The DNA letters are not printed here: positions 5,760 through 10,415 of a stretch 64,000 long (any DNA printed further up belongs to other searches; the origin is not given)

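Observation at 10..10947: Translationally coupled three-gene locus around a 2952-aa exoprotein with a recurring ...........-x(4-7)-[DE]C-xGGxC module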

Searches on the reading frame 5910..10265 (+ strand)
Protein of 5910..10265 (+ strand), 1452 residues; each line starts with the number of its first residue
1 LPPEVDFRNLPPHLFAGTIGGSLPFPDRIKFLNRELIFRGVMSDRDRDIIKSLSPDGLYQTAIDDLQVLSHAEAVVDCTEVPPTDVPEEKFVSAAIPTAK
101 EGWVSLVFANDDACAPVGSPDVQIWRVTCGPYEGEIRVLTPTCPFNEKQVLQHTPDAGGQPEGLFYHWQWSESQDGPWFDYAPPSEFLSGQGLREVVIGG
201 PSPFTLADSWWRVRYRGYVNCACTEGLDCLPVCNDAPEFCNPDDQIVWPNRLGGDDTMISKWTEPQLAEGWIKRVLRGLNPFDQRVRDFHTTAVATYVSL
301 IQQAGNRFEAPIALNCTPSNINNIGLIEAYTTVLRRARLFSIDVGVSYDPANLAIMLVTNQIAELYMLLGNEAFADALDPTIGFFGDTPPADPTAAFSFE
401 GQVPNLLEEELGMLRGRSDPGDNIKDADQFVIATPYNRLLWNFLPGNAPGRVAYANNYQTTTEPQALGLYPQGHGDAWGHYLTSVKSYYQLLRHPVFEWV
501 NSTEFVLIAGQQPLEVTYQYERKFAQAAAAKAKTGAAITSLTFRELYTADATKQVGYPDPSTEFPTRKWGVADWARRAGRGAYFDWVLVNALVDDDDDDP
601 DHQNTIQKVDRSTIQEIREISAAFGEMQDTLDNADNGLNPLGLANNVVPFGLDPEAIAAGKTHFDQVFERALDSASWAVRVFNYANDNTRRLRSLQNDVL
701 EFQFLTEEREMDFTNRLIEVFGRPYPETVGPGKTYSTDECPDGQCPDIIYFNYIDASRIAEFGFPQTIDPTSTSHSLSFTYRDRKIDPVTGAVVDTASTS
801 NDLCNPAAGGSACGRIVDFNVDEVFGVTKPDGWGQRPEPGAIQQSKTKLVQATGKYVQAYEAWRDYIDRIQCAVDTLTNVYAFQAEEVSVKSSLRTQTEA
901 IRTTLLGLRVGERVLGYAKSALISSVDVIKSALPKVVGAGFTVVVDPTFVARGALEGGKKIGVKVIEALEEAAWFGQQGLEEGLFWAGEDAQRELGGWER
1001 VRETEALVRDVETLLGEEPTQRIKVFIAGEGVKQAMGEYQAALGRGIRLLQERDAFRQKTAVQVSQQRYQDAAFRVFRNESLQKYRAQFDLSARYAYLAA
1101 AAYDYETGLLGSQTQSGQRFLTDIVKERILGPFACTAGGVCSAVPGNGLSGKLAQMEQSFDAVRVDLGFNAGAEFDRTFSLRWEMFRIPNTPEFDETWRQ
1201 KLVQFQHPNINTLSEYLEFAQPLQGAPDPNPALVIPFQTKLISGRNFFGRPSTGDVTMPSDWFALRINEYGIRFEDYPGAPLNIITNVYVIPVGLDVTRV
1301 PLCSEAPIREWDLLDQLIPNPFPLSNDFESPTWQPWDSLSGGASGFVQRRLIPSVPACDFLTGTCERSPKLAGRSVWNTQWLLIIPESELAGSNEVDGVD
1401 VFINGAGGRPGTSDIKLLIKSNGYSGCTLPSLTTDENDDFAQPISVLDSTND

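Call 13: find_homologous_proteins(query=window:5910-10265:+)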
Query window:5910-10265:+ (1452 aa): 797 proteins with E <= 0.001 among 8000 candidates; the best 120 are listed.
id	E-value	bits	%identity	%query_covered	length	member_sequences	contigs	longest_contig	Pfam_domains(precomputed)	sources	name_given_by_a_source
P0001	0.0e+0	1453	49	98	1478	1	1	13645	-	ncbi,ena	-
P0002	0.0e+0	1423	49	97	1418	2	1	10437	-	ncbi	ncbi:MAG: hypothetical protein V3W34_01085 [Phycisphaerae bacterium]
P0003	0.0e+0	1315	63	63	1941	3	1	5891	-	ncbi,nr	ncbi:MAG: hypothetical protein IIB59_01460, partial [Planctomycetes bacterium]|nr:hypothetical prote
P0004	0.0e+0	1286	46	98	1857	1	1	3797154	-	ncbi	ncbi:MAG: hypothetical protein JSV78_07960, partial [Phycisphaerales bacterium]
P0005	0.0e+0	1272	45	98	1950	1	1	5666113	-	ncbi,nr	ncbi:MAG: hypothetical protein JSU63_06845 [Phycisphaerales bacterium]|nr:MAG: hypothetical protein 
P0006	0.0e+0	1191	40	57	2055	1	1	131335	-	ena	-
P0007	0.0e+0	1066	45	77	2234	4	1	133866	PF13385.14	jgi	jgi:hypothetical protein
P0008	0.0e+0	1050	41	91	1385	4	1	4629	-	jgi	jgi:hypothetical protein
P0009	0.0e+0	1036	45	85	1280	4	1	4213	-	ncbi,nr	ncbi:MAG: hypothetical protein IH987_16155, partial [Planctomycetes bacterium]|nr:hypothetical prote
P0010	0.0e+0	1018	93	32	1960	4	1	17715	PF00353.26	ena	-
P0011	1.6e-298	1012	45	78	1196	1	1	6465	-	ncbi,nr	ncbi:MAG: hypothetical protein IID32_01860 [Planctomycetes bacterium]|nr:hypothetical protein [Planc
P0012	3.0e-264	898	38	98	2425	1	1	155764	-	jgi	-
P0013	6.2e-264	897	38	98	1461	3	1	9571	-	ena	-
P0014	3.2e-261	888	37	98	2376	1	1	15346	PF13290.14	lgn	-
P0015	1.6e-259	882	37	98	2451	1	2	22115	PF13229.13,PF05048.20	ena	-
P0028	1.2e-249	850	37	98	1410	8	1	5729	-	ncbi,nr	ncbi:MAG: TolC family protein, partial [Candidatus Omnitrophica bacterium]|nr:TolC family protein [C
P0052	9.1e-246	837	36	98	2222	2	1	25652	PF23044.2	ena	-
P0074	4.8e-243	828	37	98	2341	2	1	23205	PF14312.13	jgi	jgi:hypothetical protein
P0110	7.7e-240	817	37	98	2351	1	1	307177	PF14312.13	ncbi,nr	ncbi:MAG: hypothetical protein KF833_01345 [Verrucomicrobiae bacterium]|nr:hypothetical protein [Ver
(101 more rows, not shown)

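Call 15: find_encoding_contigs(protein=P0005, flank=10000, max_places=2)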
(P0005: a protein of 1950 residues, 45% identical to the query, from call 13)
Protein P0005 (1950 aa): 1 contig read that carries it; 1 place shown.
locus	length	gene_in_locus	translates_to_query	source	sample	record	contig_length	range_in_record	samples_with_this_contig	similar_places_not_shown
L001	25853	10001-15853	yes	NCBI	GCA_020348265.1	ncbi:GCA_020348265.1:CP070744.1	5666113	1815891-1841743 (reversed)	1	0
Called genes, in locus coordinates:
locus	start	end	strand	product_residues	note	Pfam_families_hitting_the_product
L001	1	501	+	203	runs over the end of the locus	-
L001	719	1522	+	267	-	PF01261:AP_endonuc_2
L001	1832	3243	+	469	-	PF14691:Fer4_20, PF01266:DAO (weak), PF07992:Pyr_redox_2, PF01593:Amino_oxidase (faint), PF13450:NAD_binding_8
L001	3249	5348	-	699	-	PF00596:Aldolase_II, PF00106:adh_short, PF08659:KR (weak), PF13561:adh_short_C2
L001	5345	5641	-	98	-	PF03795:YCII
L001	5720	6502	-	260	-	PF01791:DeoC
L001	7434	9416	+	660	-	PF09826:Beta_propel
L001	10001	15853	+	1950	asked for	-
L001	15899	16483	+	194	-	-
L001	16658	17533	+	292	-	PF03534:SpvB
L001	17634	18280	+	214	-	PF04191:PEMT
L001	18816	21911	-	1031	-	PF02743:dCache_1, PF00672:HAMP, PF00989:PAS (weak), PF08447:PAS_3, PF00512:HisKA, PF02518:HATPase_c, PF00072:Response_reg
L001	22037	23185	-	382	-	PF11845:Tll0287-like, PF00672:HAMP (weak)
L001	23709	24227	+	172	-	-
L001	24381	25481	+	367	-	PF10432:bact-PGI_C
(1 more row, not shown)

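Call 16: find_encoding_contigs(protein=P0110, flank=10000, max_places=2)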
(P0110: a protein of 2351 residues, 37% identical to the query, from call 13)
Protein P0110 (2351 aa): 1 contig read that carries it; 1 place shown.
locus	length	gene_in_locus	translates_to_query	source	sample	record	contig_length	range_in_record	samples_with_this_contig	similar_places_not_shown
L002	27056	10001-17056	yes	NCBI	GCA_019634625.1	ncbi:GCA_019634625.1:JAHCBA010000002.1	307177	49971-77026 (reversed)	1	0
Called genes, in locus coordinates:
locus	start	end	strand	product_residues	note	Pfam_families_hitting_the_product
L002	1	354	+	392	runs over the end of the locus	PF03601:Cons_hypoth698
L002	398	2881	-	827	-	PF00890:FAD_binding_2 (weak), PF01266:DAO, PF07992:Pyr_redox_2 (faint), PF13450:NAD_binding_8 (weak), PF16350:FAO_M, PF01571:GCV_T, PF08669:GCV_T_C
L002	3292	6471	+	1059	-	PF23381:Beta-prop_IFT122_1st, PF25175:Beta-prop_WDR5, PF23342:WDR90_beta-prop_4th, PF25174:Beta-prop_THOC3, PF23414:Beta-prop_EML_2, PF25173:Beta-prop_WDR3_1st, PF00512:HisKA, PF02518:HATPase_c, +12 more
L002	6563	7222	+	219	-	PF00072:Response_reg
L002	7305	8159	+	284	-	PF18884:TSP3_bac (faint)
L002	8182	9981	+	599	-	-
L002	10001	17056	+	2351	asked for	PF14312:FG-GAP_2 (weak)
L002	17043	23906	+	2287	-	PF03534:SpvB, PF01839:FG-GAP (faint), PF13517:FG-GAP_3 (weak), PF12256:TcdB_toxin_midN, PF13517:FG-GAP_3, PF05593:RHS_repeat, PF25023:TEN_YD-shell (faint), PF21527:Stv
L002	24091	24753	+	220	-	-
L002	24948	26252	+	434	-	PF01408:GFO_IDH_MocA, PF19051:GFO_IDH_MocA_C2, PF22725:GFO_IDH_MocA_C3 (weak)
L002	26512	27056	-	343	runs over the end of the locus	PF01261:AP_endonuc_2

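Call 18: find_encoding_contigs(protein=P0010, flank=10000, max_places=2)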
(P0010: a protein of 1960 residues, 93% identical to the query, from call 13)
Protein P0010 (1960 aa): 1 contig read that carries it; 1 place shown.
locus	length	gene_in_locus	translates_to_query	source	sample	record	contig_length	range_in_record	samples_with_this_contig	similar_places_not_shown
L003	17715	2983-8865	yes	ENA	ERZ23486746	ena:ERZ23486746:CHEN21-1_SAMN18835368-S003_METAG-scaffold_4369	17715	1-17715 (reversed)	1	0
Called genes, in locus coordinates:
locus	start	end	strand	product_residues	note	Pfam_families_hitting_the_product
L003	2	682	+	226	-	?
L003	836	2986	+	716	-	-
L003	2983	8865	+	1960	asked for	PF00353:HemolysinCabind (weak)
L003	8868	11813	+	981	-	-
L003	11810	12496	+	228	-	-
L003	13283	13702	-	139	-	-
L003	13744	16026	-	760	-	-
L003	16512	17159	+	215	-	PF08281:Sigma70_r4_2, PF04545:Sigma70_r4 (weak)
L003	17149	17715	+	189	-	?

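Call 19: find_encoding_contigs(protein=P0004, flank=10000, max_places=2)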
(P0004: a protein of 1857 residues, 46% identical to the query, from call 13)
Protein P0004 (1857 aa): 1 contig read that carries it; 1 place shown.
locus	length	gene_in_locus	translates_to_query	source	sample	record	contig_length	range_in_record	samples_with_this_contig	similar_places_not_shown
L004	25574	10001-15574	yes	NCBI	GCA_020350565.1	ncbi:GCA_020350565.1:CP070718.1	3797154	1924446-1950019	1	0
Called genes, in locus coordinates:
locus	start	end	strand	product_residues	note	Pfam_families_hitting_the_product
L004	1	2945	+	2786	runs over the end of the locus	-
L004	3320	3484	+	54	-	-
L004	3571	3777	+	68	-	-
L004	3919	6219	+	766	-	-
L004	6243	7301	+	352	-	-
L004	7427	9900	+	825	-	-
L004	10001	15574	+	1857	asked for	-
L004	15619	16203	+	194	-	-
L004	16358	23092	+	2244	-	PF03534:SpvB, PF05593:RHS_repeat (faint), PF12256:TcdB_toxin_midN, PF13517:FG-GAP_3, PF25023:TEN_YD-shell (faint)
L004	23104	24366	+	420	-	PF27344:MJECL34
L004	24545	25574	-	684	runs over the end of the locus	PF00353:HemolysinCabind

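Call 20: find_encoding_contigs(protein=P0007, flank=10000, max_places=2)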
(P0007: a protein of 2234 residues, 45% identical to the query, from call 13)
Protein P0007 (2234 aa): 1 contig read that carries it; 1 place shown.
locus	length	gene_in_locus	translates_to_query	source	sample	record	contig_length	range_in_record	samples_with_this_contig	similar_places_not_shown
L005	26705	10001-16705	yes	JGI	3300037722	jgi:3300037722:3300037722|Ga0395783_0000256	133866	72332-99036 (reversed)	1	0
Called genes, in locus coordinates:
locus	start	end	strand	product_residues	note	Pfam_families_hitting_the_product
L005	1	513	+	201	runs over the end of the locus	PF21176:RecR_HhH, PF02132:RecR_ZnF, PF13662:Toprim_4, PF01751:Toprim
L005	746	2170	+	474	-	PF00309:Sigma54_AID, PF04963:Sigma54_CBD, PF04552:Sigma54_DBD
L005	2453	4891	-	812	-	-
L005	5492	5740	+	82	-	-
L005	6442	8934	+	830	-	-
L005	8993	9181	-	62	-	-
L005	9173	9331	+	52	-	-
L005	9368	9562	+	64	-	-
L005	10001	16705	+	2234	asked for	PF13385:Laminin_G_3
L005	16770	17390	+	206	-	-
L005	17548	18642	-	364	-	PF00050:Kazal_1, PF07648:Kazal_2 (weak), PF00050:Kazal_1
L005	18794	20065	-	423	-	PF01041:DegT_DnrJ_EryC1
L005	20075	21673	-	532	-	PF01266:DAO, PF13450:NAD_binding_8 (weak)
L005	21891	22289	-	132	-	PF00050:Kazal_1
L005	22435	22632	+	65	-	-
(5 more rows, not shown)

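Call 24: search_solved_structures(query=A1, max_evalue=10, show_alignments=2)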
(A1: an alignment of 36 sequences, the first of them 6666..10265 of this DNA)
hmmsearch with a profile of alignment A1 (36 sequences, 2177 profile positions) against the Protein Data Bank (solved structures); distinct sequences matched with E-value up to 10: 1.
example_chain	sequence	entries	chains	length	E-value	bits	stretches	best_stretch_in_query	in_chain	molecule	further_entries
9cfs_A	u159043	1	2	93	8.2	6.5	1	1726-1789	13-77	Long regulatory protein rop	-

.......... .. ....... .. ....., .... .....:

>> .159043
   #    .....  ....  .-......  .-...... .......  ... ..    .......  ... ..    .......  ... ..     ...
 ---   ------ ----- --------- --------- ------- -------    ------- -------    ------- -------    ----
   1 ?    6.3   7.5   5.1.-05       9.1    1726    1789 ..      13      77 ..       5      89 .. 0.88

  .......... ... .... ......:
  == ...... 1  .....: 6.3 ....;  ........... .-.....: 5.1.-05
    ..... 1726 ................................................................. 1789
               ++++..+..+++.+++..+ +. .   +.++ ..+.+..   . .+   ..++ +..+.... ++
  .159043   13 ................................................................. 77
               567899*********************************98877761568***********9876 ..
